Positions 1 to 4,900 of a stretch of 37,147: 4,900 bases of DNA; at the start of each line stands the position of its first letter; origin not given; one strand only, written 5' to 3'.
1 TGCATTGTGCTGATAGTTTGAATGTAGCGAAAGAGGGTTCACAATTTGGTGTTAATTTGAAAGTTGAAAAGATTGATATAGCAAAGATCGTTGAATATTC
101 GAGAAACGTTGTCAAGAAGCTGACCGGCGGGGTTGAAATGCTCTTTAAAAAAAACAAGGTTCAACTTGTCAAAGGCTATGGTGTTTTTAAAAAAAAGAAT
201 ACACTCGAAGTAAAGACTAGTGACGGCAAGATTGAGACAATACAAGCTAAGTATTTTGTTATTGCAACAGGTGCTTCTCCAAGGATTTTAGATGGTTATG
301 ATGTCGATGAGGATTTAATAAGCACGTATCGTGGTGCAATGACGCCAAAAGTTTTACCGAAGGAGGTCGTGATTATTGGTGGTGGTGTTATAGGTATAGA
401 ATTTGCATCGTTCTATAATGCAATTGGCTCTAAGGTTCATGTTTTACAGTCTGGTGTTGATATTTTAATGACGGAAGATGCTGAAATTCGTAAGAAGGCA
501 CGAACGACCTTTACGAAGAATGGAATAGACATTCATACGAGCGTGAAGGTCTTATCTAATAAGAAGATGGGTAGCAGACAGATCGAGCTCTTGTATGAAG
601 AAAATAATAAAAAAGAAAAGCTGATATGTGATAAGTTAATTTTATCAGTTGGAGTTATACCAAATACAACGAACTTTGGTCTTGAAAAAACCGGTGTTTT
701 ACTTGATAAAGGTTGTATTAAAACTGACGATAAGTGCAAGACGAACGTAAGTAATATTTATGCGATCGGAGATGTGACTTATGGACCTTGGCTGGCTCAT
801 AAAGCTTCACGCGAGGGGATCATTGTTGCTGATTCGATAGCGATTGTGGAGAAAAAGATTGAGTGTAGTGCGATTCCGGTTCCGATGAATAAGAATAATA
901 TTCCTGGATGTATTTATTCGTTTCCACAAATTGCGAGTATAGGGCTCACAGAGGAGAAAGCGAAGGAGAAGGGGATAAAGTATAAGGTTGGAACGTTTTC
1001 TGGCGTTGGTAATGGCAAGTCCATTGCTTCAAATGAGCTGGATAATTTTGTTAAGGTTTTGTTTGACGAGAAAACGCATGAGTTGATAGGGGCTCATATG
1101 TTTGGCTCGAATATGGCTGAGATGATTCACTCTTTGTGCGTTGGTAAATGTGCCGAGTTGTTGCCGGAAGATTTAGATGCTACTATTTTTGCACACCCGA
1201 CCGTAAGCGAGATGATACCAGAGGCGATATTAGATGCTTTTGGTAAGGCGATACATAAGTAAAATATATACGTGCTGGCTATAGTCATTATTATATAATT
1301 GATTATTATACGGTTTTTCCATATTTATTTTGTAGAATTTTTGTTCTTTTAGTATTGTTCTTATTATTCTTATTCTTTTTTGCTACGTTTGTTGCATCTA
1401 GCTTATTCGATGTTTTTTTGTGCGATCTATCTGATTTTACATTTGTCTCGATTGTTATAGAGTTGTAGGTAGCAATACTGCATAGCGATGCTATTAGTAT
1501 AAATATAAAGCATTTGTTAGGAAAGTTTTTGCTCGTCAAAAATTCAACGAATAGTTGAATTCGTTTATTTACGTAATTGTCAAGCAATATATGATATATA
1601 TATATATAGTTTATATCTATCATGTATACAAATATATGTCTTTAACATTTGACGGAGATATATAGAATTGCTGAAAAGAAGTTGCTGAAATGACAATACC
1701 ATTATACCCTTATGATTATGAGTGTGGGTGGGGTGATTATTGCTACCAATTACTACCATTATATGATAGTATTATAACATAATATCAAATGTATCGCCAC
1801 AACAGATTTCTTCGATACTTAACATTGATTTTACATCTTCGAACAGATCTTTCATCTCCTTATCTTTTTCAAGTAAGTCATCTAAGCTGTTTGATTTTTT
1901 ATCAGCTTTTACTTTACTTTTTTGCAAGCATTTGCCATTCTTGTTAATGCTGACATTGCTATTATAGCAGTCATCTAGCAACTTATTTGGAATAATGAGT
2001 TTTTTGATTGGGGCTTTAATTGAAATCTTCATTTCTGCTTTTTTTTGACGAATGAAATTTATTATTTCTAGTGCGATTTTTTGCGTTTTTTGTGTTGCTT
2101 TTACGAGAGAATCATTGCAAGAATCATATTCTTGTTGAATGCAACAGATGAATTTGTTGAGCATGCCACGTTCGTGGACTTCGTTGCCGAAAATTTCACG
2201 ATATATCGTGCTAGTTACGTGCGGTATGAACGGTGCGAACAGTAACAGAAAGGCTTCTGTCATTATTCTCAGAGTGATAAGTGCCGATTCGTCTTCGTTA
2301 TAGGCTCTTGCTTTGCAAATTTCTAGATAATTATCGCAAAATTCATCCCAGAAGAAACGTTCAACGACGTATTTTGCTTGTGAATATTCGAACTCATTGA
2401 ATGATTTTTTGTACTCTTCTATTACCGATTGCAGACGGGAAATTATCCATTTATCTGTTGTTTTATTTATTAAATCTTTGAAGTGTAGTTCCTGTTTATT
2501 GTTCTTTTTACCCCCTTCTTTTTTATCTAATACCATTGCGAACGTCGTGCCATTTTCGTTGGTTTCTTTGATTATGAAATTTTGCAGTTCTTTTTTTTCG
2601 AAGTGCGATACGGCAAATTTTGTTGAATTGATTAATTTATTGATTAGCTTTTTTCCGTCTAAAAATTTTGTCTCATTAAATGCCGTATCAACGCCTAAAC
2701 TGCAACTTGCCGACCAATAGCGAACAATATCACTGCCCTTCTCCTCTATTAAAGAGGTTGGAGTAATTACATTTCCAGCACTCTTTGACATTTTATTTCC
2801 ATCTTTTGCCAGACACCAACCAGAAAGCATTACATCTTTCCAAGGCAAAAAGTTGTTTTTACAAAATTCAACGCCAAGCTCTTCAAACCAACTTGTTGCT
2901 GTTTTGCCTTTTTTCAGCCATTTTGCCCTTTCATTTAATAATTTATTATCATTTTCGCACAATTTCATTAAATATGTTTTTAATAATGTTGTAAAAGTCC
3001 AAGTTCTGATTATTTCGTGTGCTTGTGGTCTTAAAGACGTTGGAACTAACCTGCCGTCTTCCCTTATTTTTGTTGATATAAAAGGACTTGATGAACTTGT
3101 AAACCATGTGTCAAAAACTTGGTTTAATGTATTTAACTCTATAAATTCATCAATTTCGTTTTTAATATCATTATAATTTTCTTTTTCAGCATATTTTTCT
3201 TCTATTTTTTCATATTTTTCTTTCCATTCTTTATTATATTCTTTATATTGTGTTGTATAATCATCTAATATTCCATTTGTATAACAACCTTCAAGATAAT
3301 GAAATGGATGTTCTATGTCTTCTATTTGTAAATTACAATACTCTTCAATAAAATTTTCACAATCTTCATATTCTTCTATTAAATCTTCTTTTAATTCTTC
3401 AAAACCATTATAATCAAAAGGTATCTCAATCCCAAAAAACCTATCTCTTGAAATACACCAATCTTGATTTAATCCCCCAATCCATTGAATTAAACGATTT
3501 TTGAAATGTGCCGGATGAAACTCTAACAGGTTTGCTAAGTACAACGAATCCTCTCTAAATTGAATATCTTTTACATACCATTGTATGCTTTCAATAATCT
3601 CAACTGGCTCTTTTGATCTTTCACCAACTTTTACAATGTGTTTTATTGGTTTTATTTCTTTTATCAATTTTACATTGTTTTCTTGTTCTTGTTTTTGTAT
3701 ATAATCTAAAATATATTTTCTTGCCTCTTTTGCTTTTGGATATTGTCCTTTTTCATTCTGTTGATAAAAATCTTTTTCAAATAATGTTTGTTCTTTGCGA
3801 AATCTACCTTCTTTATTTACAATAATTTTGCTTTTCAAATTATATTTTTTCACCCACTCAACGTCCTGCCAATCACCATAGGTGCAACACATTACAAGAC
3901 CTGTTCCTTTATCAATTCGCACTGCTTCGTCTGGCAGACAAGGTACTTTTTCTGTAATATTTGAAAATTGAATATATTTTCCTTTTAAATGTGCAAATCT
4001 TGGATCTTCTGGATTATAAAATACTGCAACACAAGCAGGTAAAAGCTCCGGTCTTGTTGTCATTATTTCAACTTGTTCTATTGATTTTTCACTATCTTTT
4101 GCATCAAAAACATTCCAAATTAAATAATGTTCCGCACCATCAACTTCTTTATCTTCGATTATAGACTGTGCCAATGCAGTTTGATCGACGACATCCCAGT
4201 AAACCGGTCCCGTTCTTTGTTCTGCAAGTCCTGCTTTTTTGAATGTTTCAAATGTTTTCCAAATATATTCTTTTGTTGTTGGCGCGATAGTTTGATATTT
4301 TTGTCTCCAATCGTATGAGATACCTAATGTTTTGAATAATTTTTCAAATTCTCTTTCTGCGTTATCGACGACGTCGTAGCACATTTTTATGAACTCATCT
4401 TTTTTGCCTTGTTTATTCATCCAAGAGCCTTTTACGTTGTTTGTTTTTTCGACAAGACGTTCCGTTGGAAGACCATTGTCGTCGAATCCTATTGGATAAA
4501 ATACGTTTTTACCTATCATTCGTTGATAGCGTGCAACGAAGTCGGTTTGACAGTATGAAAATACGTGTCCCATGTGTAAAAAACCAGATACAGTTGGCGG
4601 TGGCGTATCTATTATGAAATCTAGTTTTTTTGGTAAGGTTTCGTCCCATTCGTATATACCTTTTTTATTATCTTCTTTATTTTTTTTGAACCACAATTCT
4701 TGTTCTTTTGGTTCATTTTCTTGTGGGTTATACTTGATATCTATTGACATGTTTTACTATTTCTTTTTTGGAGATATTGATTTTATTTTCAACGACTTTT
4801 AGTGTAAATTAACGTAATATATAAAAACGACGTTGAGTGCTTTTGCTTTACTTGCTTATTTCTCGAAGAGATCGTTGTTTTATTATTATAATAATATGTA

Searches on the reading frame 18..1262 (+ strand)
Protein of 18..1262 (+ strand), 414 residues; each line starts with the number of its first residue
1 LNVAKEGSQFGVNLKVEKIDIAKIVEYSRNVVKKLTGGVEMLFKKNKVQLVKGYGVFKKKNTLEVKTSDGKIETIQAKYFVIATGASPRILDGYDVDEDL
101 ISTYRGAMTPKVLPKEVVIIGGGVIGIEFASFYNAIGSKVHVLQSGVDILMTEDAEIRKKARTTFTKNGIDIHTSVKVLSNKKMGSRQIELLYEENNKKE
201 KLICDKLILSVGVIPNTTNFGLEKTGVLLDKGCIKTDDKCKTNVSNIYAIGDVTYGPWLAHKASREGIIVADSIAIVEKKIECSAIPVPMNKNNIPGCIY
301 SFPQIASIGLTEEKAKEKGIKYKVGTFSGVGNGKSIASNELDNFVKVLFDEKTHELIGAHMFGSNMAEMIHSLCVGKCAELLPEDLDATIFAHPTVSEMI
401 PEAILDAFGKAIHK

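Call 58: search_protein_families(library=pfam, proteins=[window:18-1262:+], max_evalue=0.00001)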
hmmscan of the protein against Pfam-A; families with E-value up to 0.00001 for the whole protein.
window:18-1262:+ (414 aa): 4 families
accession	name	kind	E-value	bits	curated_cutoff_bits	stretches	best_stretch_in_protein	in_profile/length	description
PF07992.20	Pyr_redox_2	-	1.4e-50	172.8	26.1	1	20-267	54-291/291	Pyridine nucleotide-disulphide oxidoreductase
PF02852.28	Pyr_redox_dim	-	3.7e-32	111.3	25.3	1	295-403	1-109/110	Pyridine nucleotide-disulphide oxidoreductase, dimerisation domain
PF00070.33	Pyr_redox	-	7e-17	62.2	22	1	117-188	2-73/82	Pyridine nucleotide-disulphide oxidoreductase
PF13738.12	Pyr_redox_3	-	7.7e-10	38.9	30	1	9-251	68-305/305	Pyridine nucleotide-disulphide oxidoreductase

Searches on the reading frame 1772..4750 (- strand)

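Call 58: search_protein_families(library=pfam, proteins=[window:1772-4750:-], max_evalue=0.00001)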
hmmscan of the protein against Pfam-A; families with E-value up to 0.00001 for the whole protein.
window:1772-4750:- (992 aa): 4 families
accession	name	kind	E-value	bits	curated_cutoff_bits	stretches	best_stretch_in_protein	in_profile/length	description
PF00133.28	tRNA-synt_1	-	1.7e-63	215.3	22.7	2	30-454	9-255/414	tRNA synthetases class I (I, L, M and V)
PF08264.19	Anticodon_1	-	1.9e-27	96.4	25.1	1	766-918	1-147/148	Anticodon-binding domain of tRNA ligase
PF09334.17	tRNA-synt_1g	-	3.9e-22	79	20.1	1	46-199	2-136/391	tRNA synthetases class I (M)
PF01406.26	tRNA-synt_1e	-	1.5e-06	28.3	27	0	52-195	17-141/301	tRNA synthetases class I (C) catalytic domain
